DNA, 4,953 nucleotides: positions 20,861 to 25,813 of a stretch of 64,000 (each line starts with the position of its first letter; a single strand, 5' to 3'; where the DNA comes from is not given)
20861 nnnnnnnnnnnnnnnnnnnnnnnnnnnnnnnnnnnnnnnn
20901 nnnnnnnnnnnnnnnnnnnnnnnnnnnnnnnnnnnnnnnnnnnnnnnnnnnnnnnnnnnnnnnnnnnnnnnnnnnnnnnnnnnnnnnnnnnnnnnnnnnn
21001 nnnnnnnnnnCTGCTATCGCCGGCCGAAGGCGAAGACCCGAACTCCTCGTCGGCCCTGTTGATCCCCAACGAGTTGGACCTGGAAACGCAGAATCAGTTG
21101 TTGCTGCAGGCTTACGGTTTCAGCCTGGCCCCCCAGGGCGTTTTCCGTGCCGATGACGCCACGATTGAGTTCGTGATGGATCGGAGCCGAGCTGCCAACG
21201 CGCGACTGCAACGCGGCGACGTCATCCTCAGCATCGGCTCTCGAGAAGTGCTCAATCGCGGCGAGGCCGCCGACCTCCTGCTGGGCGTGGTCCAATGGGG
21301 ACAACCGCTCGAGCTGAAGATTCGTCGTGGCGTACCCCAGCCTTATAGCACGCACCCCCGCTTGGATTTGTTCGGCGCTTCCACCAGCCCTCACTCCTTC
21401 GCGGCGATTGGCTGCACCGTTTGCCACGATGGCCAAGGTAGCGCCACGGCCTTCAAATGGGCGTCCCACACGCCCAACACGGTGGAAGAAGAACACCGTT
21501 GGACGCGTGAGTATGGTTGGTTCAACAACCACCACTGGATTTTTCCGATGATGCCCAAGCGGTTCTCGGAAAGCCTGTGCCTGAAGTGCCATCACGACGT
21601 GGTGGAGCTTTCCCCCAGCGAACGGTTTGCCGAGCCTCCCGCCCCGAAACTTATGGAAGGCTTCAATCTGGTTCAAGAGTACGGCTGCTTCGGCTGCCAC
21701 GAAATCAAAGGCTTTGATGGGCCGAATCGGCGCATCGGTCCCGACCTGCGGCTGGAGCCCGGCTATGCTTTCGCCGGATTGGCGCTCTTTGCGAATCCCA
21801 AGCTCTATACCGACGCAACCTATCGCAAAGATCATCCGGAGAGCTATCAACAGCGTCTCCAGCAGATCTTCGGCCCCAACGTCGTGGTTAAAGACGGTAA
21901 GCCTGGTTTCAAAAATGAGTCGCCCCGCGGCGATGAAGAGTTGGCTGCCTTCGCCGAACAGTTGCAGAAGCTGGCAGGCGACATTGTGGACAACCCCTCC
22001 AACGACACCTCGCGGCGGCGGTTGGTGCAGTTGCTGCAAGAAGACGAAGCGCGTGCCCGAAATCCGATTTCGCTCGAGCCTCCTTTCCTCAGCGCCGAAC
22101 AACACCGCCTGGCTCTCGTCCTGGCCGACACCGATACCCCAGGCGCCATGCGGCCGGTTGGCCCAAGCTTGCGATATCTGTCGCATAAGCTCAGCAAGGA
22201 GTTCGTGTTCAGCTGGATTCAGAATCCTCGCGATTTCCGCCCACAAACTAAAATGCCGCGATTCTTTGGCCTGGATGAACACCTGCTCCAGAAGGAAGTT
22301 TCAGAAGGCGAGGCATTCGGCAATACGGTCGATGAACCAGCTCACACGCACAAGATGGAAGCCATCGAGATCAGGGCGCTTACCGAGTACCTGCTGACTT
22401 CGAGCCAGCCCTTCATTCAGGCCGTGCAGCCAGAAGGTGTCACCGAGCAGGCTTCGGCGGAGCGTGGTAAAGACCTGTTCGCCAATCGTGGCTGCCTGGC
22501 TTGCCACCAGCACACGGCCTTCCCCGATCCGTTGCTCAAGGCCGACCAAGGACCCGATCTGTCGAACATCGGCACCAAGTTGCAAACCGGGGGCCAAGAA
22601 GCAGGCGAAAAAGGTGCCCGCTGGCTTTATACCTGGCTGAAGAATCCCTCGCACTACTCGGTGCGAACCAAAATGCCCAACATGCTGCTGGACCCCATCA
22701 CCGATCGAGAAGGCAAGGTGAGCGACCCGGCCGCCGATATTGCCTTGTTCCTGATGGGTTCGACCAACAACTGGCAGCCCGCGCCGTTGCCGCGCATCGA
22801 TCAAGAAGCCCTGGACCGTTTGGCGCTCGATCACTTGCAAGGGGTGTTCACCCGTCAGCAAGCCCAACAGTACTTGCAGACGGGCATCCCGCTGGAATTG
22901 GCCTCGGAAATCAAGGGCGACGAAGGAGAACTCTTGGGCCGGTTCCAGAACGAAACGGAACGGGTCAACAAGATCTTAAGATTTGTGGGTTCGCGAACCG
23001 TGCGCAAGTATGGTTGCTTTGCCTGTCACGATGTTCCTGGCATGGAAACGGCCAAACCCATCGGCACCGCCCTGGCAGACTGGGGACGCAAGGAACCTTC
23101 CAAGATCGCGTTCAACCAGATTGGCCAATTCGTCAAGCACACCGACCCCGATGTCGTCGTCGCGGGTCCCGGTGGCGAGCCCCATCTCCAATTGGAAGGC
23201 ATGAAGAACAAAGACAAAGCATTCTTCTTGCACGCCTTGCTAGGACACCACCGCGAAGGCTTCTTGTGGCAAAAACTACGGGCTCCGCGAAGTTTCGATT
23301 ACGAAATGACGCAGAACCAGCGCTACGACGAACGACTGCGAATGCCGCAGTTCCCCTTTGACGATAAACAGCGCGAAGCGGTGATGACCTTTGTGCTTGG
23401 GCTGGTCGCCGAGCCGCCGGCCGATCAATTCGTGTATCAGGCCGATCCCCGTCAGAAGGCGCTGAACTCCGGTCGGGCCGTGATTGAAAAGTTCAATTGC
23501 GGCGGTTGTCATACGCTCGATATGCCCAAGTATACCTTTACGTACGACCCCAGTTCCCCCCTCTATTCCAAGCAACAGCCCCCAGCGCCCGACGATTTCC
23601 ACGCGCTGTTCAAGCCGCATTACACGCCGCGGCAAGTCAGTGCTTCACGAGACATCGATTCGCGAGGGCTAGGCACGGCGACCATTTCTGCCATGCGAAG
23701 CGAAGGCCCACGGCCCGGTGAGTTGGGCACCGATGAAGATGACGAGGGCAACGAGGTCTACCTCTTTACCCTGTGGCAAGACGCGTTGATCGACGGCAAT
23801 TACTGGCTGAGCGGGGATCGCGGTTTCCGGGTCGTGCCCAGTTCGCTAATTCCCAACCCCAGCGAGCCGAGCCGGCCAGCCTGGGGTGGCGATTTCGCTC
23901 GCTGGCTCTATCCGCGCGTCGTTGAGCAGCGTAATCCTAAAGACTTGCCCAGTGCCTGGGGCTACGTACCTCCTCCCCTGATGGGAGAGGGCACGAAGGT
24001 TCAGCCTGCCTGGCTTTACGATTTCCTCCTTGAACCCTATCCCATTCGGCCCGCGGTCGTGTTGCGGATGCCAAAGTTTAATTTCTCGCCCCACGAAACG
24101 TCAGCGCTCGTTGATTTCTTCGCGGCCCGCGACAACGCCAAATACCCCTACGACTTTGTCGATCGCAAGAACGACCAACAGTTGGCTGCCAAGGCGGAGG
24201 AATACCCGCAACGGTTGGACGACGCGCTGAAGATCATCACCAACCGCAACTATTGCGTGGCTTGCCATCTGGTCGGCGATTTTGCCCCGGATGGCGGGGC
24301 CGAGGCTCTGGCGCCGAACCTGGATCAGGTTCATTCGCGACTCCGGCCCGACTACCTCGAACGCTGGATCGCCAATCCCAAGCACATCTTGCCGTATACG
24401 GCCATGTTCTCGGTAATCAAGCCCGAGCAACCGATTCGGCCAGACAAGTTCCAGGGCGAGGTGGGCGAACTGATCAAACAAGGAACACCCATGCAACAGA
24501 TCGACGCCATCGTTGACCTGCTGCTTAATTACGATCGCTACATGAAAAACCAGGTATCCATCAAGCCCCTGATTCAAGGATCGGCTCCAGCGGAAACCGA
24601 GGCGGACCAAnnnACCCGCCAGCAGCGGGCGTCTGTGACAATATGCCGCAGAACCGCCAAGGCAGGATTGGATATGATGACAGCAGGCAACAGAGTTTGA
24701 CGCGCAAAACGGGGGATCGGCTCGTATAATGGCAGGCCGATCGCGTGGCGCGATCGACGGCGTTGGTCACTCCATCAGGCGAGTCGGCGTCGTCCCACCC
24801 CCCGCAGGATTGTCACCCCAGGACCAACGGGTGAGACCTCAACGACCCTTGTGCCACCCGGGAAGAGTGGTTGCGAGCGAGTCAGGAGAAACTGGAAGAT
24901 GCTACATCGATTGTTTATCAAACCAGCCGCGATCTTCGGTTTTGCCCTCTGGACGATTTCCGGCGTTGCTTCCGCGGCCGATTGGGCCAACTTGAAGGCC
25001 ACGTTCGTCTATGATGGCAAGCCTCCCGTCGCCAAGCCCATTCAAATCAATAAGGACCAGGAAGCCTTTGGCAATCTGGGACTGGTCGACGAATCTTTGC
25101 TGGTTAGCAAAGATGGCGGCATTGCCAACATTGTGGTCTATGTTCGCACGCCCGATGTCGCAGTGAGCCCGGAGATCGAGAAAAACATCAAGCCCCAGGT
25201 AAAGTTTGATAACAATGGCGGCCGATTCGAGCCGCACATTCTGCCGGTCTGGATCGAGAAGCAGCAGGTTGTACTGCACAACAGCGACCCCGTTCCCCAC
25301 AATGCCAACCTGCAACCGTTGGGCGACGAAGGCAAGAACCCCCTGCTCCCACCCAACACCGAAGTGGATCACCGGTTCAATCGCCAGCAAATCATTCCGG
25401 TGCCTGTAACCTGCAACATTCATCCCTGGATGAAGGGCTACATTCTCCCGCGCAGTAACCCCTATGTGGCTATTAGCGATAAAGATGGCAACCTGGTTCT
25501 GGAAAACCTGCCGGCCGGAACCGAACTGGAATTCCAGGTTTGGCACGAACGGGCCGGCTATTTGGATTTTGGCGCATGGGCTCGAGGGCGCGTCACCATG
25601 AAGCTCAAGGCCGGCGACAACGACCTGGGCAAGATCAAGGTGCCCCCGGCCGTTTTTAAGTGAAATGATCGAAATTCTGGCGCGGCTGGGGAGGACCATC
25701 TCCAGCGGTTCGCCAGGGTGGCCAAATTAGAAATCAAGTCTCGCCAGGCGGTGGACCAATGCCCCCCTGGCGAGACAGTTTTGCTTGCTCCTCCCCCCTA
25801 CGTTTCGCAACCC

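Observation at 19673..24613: A 1646-aa membrane-anchored octahaem cytochrome c with coiled-coil and PDZ-like modules sits where the c1/f subunit of a Rieske/cyt b complex would be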

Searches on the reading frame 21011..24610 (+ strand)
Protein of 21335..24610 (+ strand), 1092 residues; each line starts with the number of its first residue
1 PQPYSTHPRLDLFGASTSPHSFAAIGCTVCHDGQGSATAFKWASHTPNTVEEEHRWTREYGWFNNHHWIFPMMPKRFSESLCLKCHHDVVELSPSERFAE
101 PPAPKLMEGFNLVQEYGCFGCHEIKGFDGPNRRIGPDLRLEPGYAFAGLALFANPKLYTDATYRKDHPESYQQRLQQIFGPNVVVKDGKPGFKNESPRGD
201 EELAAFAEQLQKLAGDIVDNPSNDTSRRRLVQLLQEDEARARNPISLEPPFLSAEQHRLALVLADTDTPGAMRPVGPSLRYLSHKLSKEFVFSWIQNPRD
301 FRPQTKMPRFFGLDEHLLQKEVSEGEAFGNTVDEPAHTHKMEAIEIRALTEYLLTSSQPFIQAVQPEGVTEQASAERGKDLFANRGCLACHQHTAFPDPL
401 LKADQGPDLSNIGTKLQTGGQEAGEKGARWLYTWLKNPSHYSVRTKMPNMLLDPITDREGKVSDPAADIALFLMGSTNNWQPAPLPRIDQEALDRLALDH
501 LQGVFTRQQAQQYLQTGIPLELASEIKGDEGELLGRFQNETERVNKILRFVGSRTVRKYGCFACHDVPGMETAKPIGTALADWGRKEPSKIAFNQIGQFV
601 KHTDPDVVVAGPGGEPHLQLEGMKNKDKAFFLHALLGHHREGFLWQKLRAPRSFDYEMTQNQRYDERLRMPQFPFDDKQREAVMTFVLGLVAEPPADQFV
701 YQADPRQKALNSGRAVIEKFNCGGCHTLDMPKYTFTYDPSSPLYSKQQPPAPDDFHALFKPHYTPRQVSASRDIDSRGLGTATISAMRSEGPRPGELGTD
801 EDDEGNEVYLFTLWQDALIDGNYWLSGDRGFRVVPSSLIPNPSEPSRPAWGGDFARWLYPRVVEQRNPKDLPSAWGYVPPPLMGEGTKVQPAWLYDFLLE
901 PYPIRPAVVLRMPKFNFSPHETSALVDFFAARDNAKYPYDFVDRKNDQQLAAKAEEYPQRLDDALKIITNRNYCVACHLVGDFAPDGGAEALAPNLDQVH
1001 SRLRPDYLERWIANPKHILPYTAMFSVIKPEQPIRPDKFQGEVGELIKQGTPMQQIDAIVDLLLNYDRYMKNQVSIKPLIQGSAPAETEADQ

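Call 42: predict_structure(alignment_id=A2)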
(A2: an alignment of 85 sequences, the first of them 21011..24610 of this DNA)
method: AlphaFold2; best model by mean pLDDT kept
length: 1200 residues; sequences in the alignment: 85
mean_pLDDT: 87.1   pTM: 0.83
mean pLDDT of the five models: 87.1, 86.5, 85.1, 84.6, 83.9
residues with pLDDT >= 90: 809; 70-90: 246; 50-70: 79; < 50: 66
segments of 3 or more residues with pLDDT < 50: 1-17, 108-118, 282-294, 296-306, 432-436, 1197-1200
pLDDT, mean of each block of 10 residues (from residue 1): 31 42 90 95 88 93 92 94 94 85 75 42 60 60 65 88 93 78 92 92 90 96 90 88 91 94 71 53 47 47 53 90 92 95 95 87 93 85 94 97 96 94 79 50 91 98 92 95 98 95 93 91 97 97 93 92 94 98 96 96 97 97 97 92 97 98 95 94 74 66 88 84 83 94 91 94 88 90 97 87 83 93 94 95 96 81 92 96 97 93 90 95 95 90 96 94 93 81 90 93 95 85 92 95 68 87 95 95 93 85 92 94 92 91 94 97 96 90 85 53
secondary structure, 60 per line:
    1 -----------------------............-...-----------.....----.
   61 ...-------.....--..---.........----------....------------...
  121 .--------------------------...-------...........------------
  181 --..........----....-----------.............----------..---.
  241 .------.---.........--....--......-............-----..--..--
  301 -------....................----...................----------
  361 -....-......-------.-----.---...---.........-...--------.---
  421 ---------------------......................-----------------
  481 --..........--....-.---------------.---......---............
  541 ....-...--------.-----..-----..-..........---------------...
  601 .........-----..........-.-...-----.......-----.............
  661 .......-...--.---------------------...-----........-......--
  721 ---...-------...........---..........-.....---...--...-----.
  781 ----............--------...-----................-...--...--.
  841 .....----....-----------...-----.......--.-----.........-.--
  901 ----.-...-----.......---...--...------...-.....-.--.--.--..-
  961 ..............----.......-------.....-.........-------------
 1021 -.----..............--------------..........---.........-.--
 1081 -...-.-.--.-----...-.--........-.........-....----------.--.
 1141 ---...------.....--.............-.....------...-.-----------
elements in order (helices of 4 or more, strands of 3 or more residues): H24-35 E37-39 E51-55 H60-63 E71-75 H83-91 E102-105 H118-121 H158-168 H183-192 H197-200 H212-224 H252-260 H263-266 H269-274 H276-287 H308-327 H332-350 H362-365 H367-372 H396-404 H442-463 H483-492 H495-498 H520-525 H529-544 H573-582 H598-609 H615-624 H636-641 H648-667 H704-711 E716-718 E724-726 H734-744 H748-757 H759-763 H785-796 H813-828 E835-837 E840-845 H850-853 H873-879 E888-896 E907-909 E915-921 E925-927 E930-932 E939-941 H961-974 H979-985 H993-996 H999-1007 H1027-1040 H1055-1064 H1068-1076 H1104-1110 H1113-1121 H1123-1126 H1153-1157 H1160-1172 H1174-1178

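Call 46: fold_search(model_id=the predicted structure, library=pdb)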
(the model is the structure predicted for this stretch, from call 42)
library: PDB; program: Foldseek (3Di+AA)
matches with E <= 10: 596; with E <= 0.001: 0
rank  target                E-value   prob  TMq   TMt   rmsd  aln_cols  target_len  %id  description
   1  2c1d_B                2.8e-02  1.00  0.08  0.59   7.1       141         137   19  Crystal structure of SoxXA from P. pantotrophus (released 2005-10-06)
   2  8kic_D                1.4e-01  1.00  0.05  0.60   3.0        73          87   29  Bacterial serine protease (released 2024-09-04)
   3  7qs8_B                1.6e-01  1.00  0.05  0.68   2.5        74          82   28  Structural insight into the Scribble PDZ domains interaction with the oncogenic Human T-cell lymphotrophic virus-1 (HT (released 2022-09-07)
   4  9f6s_A                1.8e-01  1.00  0.05  0.67   3.0        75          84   28  PDZ domain in complex with the peptide from AP2-associated protein kinase 1 (released 2025-05-14)
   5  5vwi_B                1.9e-01  1.00  0.05  0.65   3.3        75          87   28  Crystal structure of human Scribble PDZ1:Beta-PIX complex (released 2017-11-08)
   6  4q2o_C                1.9e-01  1.00  0.05  0.61   3.9        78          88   29  PDLIM4 PDZ in Complex with a Phage-Derived Peptide (released 2014-09-10)
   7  2oz1_D                2.1e-01  1.00  0.08  0.58   6.6       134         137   18  The SoxAX Complex of Rhodovulum Sulfidophilum (released 2008-01-08)
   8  4q2o_E                2.2e-01  1.00  0.05  0.61   3.6        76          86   30  PDLIM4 PDZ in Complex with a Phage-Derived Peptide (released 2014-09-10)
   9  8e2k_X                2.2e-01  1.00  0.05  0.18   8.6        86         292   28  Cryo-EM structure of BIRC6/HtrA2-S306A (released 2023-02-15)
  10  6q0n_A                2.6e-01  1.00  0.05  0.57   3.2        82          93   32  Structure of the Erbin PDB domain in complex with a high-affinity peptide (released 2019-11-13)
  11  7qsb_A                2.7e-01  1.00  0.05  0.63   3.1        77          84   31  Structural basis on the interaction of Scribble PDZ domains with the Tick Born encephalitis virus (TBEV) NS5 protein (released 2022-08-31)
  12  7p74_A                2.7e-01  0.16  0.07  0.18  32.1       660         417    9  The PDZ domain of SYNJ2BP complexed with the phosphorylated PDZ-binding motif of RSK1 (released 2022-07-27)
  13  6xa6_B                3.0e-01  1.00  0.05  0.67   3.1        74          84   28  Crystal Structure of Human Scribble PDZ3:Vangl2 Complex (released 2021-03-24)
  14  8cn1_I                3.0e-01  1.00  0.06  0.57   3.8        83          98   25  hDLG1-PDZ1 in complex with a TAX1 peptide from HTLV-1 (released 2023-08-02)
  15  8cn1_G                3.0e-01  1.00  0.06  0.54   3.9        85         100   26  hDLG1-PDZ1 in complex with a TAX1 peptide from HTLV-1 (released 2023-08-02)
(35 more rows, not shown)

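Call 93: search_protein_representatives(protein=window:21335-24610:+)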
Query: 1092 residues. Proteins with E-value up to 0.001 (for the whole library): 4005; up to 1e-10: 2135; up to 1e-30: 947. The best 150 are listed.
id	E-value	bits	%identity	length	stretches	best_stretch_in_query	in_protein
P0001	0.0e+00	2595.4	100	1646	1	1-1092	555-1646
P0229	0.0e+00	1120.7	54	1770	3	610-1083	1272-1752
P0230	0.0e+00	1120.4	51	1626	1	1-1079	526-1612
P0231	0.0e+00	1063.6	54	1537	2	211-1087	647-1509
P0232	0.0e+00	1030.6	51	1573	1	1-1091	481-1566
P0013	0.0e+00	1028.5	52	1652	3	461-1086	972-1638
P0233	7.7e-293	991.0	50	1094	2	215-1086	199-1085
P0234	7.3e-290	981.2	48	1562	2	213-1082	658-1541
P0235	7.7e-287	971.2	50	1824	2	208-1086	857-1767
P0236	1.6e-285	966.8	51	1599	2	247-1082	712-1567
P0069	1.7e-284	963.4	52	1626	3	612-1088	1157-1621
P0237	5.4e-284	961.7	51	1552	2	208-1086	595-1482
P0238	6.4e-284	961.5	50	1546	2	199-1087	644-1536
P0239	3.1e-273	926.1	48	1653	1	1-1087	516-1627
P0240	1.8e-272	923.5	51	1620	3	399-1087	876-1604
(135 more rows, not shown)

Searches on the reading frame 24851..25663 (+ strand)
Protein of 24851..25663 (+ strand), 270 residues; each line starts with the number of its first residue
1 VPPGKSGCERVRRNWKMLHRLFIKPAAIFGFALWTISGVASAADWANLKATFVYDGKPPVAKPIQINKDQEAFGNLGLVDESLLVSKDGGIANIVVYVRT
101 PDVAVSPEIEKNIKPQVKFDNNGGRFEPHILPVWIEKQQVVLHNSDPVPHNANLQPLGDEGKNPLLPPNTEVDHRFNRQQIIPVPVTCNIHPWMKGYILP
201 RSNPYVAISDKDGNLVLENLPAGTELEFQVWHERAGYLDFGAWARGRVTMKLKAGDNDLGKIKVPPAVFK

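Call 5: search_protein_families(library=pfam, proteins=[window:24851-25663:+], max_evalue=0.001)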
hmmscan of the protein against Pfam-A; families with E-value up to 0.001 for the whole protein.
window:24851-25663:+ (270 aa): 0 families

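Call 66: search_protein_families(library=pfam, proteins=[window:24851-25663:+], max_evalue=0.1)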
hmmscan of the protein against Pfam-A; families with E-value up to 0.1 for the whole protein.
window:24851-25663:+ (270 aa): 0 families

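Call 68: search_solved_structures(query=window:24851-25663:+, max_evalue=10)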
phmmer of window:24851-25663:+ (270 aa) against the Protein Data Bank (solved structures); distinct sequences matched with E-value up to 10: 10.
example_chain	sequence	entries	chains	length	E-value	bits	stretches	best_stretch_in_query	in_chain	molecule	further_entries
8bvc_A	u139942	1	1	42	0.58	12.9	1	49-72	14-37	Ms13-1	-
4eps_A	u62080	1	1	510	1.4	11.7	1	169-226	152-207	hypothetical protein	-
6lem_B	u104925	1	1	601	1.5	11.5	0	129-183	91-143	Beta-D-glucuronidase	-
6lej_B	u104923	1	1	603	1.5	11.5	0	129-183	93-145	Beta-D-glucuronidase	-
6leg_A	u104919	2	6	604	1.5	11.5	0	129-183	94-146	Beta-D-glucuronidase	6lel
7pr6_AAA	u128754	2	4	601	1.5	11.5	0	129-183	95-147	Beta-glucuronidase | Beta-D-glucuronidase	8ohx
3k46_A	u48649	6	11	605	1.5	11.5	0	129-183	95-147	Beta-glucuronidase | Beta-D-glucuronidase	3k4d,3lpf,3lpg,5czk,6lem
4jhz_A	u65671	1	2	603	1.5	11.5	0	129-183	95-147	Beta-glucuronidase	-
6lej_A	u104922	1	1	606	1.5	11.5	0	129-183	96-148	Beta-D-glucuronidase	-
3k4a_A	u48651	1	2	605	1.6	11.5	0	129-183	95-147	Beta-glucuronidase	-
